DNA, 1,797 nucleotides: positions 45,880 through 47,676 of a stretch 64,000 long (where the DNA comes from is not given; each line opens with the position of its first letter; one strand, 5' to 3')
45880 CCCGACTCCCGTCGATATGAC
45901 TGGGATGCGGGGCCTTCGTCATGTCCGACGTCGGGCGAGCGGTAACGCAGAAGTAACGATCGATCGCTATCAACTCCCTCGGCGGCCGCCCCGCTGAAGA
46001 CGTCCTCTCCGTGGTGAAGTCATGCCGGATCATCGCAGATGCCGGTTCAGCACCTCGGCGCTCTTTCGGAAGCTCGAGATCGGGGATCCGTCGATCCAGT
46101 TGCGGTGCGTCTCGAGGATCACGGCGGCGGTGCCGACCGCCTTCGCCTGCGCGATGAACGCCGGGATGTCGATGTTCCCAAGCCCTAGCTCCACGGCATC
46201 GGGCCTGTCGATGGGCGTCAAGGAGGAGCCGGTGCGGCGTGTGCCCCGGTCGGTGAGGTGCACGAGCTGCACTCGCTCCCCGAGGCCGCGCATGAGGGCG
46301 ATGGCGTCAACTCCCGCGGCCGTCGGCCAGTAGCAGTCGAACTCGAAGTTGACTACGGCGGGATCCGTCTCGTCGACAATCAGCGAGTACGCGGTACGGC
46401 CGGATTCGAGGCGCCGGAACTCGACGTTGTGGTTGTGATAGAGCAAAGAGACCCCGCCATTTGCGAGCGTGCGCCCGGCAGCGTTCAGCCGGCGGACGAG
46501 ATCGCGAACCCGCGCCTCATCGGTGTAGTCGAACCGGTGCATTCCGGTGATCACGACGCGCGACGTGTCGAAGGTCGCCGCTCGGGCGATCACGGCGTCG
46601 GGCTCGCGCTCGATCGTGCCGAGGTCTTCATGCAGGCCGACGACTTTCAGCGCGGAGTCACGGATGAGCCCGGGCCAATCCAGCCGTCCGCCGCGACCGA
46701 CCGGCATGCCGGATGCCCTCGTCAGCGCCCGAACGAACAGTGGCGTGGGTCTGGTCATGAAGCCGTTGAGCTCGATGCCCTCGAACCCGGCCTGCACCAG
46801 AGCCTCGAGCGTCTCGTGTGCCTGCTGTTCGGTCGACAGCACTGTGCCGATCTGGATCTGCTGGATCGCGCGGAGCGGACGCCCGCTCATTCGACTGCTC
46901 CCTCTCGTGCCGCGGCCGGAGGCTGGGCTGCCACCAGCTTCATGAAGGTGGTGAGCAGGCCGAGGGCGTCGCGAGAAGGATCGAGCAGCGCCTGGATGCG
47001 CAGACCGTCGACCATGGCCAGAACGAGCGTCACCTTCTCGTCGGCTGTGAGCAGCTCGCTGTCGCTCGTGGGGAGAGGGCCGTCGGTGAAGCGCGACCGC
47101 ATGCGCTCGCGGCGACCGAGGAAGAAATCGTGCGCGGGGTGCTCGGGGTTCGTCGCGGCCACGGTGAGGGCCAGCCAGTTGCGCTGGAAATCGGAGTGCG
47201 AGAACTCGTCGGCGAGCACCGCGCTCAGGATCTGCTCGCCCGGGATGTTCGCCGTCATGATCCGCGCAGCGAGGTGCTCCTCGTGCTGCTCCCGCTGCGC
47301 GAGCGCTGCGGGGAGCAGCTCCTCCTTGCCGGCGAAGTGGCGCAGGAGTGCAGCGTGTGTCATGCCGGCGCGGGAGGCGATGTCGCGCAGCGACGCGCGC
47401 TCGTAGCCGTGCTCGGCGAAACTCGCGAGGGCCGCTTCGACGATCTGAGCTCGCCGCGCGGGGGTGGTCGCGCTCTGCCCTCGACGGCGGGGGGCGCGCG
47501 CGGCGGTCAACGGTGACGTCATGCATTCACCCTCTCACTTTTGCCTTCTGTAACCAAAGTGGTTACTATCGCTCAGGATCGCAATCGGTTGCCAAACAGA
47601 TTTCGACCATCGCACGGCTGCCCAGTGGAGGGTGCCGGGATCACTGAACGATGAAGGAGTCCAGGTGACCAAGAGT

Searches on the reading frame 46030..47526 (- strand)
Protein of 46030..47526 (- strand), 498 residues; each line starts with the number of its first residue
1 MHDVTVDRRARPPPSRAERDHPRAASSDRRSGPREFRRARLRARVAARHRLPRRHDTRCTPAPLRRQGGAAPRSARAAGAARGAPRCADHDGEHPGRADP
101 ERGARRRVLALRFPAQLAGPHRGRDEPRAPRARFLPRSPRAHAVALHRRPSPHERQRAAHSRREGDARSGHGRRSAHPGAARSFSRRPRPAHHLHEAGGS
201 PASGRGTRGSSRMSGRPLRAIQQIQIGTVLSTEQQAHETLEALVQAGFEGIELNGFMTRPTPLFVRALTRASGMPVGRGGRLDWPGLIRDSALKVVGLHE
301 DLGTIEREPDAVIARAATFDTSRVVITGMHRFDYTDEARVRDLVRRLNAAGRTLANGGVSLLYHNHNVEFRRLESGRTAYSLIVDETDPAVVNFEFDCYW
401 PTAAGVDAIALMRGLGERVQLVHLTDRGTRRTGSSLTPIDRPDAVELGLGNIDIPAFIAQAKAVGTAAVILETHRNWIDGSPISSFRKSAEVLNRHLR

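Call 40: search_protein_families(library=pfam, proteins=[window:46030-47526:-], max_evalue=0.001)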
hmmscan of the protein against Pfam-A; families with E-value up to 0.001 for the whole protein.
window:46030-47526:- (498 aa): 1 family
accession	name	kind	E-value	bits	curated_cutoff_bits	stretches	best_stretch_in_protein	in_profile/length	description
PF01261.30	AP_endonuc_2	-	4e-12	46.8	31.1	1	311-495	72-248/249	Xylose isomerase-like TIM barrel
